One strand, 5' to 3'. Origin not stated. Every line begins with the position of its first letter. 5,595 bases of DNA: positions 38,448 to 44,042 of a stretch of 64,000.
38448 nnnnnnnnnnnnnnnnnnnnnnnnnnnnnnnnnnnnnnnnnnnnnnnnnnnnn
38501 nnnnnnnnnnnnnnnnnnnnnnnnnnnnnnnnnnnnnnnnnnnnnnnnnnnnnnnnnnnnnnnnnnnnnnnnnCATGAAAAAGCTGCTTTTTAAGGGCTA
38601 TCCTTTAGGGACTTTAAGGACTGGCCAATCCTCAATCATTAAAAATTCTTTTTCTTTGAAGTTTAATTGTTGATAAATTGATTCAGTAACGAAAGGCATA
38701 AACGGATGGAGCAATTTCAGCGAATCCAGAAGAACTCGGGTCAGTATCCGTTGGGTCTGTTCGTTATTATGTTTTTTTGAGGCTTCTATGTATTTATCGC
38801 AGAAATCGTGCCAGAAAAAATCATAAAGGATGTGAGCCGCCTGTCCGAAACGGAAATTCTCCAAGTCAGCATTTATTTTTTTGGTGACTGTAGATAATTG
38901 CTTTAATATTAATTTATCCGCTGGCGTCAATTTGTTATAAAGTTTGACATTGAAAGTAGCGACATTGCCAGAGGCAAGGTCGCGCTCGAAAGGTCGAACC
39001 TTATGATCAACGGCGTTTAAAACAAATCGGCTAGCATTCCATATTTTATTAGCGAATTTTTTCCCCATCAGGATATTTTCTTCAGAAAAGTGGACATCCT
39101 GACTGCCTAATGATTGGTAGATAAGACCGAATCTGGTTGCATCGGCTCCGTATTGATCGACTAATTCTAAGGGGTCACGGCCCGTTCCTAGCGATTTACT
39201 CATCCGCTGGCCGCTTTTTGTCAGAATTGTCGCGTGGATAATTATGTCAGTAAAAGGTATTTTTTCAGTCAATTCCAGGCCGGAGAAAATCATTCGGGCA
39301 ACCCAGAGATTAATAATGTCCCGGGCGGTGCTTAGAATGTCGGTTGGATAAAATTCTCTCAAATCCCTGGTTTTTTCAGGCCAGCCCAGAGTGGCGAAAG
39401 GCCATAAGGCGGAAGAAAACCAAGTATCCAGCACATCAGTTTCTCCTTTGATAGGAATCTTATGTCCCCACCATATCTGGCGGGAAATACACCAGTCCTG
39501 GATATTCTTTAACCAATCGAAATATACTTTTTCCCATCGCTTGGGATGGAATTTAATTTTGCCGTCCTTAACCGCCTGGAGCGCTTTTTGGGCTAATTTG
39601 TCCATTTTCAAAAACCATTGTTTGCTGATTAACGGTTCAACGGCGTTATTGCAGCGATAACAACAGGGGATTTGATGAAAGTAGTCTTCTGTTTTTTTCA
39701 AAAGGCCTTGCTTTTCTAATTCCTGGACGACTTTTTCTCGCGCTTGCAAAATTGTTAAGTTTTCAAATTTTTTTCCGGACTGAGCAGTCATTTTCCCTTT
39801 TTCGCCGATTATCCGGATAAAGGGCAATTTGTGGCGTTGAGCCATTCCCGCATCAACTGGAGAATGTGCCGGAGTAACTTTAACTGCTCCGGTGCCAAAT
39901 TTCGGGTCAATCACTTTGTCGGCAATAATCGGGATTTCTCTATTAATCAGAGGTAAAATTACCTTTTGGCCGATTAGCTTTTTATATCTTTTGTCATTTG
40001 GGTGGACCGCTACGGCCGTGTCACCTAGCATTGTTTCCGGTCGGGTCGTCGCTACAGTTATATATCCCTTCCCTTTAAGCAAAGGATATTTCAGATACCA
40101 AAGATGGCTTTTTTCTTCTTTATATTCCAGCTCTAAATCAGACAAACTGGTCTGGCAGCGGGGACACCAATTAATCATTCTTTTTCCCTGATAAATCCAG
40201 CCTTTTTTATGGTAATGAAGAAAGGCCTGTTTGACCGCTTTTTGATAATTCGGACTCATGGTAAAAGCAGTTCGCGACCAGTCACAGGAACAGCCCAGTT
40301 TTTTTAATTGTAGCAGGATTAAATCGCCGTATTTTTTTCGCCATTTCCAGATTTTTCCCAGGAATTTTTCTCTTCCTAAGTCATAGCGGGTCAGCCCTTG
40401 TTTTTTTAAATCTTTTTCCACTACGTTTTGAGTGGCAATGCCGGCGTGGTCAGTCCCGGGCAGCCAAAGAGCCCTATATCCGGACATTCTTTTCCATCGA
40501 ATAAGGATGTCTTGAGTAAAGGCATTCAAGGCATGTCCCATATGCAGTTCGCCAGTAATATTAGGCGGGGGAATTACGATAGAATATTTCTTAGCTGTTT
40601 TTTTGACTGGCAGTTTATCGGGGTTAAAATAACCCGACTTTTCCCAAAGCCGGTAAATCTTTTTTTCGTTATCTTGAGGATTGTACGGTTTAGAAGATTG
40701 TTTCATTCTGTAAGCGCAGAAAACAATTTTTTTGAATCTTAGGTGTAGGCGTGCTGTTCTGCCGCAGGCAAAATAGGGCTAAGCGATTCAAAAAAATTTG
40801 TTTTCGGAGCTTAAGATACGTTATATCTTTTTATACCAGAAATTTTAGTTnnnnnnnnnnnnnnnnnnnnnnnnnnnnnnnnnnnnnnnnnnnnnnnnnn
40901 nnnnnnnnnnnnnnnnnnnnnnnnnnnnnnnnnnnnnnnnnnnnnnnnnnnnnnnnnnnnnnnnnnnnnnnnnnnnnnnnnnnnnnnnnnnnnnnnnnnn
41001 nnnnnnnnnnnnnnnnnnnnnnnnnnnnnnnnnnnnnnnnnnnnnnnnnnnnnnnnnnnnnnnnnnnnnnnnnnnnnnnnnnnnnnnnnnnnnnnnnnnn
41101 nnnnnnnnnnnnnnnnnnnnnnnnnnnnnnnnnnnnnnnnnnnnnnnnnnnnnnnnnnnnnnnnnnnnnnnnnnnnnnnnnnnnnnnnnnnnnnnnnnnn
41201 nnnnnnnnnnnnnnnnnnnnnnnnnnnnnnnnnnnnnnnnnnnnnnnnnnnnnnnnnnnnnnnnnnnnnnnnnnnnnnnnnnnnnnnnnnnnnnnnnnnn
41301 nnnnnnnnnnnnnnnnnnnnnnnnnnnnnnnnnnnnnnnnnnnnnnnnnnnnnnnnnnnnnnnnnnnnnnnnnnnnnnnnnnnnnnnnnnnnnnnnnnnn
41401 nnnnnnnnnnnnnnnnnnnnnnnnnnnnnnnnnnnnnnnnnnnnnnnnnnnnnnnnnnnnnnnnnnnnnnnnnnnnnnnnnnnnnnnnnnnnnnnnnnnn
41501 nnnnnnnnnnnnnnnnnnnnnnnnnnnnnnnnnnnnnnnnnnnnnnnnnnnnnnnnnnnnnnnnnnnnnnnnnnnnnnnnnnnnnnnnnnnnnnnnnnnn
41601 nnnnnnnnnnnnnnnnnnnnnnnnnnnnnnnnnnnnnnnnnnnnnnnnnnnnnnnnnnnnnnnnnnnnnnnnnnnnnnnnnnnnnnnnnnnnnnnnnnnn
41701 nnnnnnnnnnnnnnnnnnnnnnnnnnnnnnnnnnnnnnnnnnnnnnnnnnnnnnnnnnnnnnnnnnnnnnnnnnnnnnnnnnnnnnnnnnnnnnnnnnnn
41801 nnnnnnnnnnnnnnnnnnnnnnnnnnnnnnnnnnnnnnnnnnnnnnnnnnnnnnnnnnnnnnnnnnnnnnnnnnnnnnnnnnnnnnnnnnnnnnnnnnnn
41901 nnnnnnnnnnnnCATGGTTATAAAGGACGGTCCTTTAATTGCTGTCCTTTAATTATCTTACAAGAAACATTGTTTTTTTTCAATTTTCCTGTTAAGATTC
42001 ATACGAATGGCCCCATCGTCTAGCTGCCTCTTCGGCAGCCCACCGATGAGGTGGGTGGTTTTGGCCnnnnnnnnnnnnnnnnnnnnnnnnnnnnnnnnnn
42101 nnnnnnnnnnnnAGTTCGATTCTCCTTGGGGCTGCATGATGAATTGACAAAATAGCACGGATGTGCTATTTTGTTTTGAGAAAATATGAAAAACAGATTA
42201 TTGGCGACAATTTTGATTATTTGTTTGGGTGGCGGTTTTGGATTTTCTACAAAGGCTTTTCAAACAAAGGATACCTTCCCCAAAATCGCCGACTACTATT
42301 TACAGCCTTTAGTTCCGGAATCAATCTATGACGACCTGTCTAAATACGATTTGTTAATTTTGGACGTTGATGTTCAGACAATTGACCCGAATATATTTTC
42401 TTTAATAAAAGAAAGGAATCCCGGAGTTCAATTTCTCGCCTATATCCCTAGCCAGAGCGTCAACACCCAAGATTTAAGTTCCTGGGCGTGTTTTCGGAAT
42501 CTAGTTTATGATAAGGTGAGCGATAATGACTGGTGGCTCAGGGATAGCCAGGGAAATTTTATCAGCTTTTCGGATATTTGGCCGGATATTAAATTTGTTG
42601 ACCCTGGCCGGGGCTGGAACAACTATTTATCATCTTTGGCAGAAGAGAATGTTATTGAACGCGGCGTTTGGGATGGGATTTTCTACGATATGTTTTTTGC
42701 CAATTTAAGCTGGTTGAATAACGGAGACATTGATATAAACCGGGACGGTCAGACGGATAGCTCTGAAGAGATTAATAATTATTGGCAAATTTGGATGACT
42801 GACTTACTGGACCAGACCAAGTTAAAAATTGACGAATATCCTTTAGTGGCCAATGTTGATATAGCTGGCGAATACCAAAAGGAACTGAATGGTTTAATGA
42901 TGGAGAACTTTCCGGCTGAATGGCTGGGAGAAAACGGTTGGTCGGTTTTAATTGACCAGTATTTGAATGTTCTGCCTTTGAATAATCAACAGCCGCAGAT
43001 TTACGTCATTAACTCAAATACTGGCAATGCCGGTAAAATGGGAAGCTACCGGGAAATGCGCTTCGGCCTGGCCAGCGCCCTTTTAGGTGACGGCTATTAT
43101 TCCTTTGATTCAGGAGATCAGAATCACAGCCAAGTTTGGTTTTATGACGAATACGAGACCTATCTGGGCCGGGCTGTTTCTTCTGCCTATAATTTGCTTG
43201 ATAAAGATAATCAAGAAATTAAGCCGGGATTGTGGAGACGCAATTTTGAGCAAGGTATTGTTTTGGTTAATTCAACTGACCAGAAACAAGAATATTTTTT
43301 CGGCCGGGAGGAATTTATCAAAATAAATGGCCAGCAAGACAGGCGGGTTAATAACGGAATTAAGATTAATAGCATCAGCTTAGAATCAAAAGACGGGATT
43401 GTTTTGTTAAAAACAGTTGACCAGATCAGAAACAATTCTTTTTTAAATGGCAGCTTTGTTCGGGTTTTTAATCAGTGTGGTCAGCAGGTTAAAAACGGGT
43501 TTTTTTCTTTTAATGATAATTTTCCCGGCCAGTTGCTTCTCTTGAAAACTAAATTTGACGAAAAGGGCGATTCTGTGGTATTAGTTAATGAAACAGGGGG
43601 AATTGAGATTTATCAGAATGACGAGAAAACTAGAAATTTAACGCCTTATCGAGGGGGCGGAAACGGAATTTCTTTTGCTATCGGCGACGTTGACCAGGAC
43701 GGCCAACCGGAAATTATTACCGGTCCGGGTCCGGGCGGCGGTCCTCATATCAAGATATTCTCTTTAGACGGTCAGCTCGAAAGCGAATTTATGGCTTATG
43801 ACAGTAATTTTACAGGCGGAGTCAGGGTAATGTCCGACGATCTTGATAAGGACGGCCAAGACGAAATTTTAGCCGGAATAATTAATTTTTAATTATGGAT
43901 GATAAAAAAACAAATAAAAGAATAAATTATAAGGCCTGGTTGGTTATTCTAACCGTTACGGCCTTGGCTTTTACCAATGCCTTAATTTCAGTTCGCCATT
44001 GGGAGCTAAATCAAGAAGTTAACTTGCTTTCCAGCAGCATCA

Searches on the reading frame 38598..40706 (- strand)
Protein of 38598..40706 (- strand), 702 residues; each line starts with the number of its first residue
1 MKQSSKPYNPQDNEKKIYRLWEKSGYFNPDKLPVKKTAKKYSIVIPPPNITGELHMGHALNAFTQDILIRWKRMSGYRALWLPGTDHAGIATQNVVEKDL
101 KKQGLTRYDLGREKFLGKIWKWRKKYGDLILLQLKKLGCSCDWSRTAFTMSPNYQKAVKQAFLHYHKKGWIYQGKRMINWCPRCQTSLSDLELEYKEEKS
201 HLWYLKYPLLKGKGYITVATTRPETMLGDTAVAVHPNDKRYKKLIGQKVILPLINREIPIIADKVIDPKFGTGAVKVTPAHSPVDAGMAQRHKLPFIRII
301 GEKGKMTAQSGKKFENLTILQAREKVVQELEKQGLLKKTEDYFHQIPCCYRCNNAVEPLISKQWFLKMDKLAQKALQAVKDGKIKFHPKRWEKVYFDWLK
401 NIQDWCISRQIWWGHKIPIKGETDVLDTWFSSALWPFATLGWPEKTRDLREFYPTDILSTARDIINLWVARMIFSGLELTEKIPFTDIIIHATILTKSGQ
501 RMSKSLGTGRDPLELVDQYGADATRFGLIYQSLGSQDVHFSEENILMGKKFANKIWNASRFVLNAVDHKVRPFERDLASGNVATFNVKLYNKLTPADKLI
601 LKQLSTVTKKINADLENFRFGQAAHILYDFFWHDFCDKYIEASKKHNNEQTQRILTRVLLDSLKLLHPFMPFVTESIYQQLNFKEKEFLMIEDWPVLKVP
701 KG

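Call 40: search_protein_families(library=pfam, proteins=[window:38598-40706:-], max_evalue=0.001)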
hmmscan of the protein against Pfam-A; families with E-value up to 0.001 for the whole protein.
window:38598-40706:- (702 aa): 5 families
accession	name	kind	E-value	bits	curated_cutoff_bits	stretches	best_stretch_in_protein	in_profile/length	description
PF00133.28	tRNA-synt_1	-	8.4e-130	433.7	22.7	2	16-419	1-245/414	tRNA synthetases class I (I, L, M and V)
PF08264.19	Anticodon_1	-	7.6e-31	107.4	25.1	1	597-696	1-106/148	Anticodon-binding domain of tRNA ligase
PF09334.17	tRNA-synt_1g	-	6.2e-29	101.4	20.1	2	347-546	167-372/391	tRNA synthetases class I (M)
PF13603.12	tRNA-synt_1_2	-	2.3e-08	34.2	25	1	246-307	86-147/185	Leucyl-tRNA synthetase, editing domain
PF01406.26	tRNA-synt_1e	-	7.7e-05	22.6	27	0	484-546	236-297/301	tRNA synthetases class I (C) catalytic domain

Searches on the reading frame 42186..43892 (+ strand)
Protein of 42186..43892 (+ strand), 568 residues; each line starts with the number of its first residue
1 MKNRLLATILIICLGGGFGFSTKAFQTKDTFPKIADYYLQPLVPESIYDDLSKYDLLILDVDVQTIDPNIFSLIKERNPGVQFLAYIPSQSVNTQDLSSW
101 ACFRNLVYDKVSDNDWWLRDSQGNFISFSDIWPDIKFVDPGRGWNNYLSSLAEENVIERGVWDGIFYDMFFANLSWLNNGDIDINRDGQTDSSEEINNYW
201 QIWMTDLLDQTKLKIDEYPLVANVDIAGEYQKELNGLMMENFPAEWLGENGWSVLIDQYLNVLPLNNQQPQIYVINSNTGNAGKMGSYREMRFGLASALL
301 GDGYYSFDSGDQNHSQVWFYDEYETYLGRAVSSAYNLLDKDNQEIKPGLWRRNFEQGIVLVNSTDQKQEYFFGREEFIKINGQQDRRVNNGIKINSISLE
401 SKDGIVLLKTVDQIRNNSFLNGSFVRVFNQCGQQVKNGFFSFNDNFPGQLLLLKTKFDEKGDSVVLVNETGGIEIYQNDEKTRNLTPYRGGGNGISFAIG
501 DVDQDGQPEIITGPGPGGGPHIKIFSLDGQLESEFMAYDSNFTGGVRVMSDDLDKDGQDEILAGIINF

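Call 40: search_protein_families(library=pfam, proteins=[window:42186-43892:+], max_evalue=0.001)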
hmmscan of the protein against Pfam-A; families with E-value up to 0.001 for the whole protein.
window:42186-43892:+ (568 aa): 3 families
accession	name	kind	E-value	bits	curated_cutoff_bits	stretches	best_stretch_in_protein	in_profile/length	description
PF14885.12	GHL15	-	1.3e-27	97.9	27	1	75-357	1-270/271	Hypothetical glycosyl hydrolase family 15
PF13517.12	FG-GAP_3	-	0.00014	22.8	26.9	1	464-511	10-60/61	FG-GAP-like repeat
PF01839.29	FG-GAP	-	0.00055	20.2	22.1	0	493-513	1-21/37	FG-GAP repeat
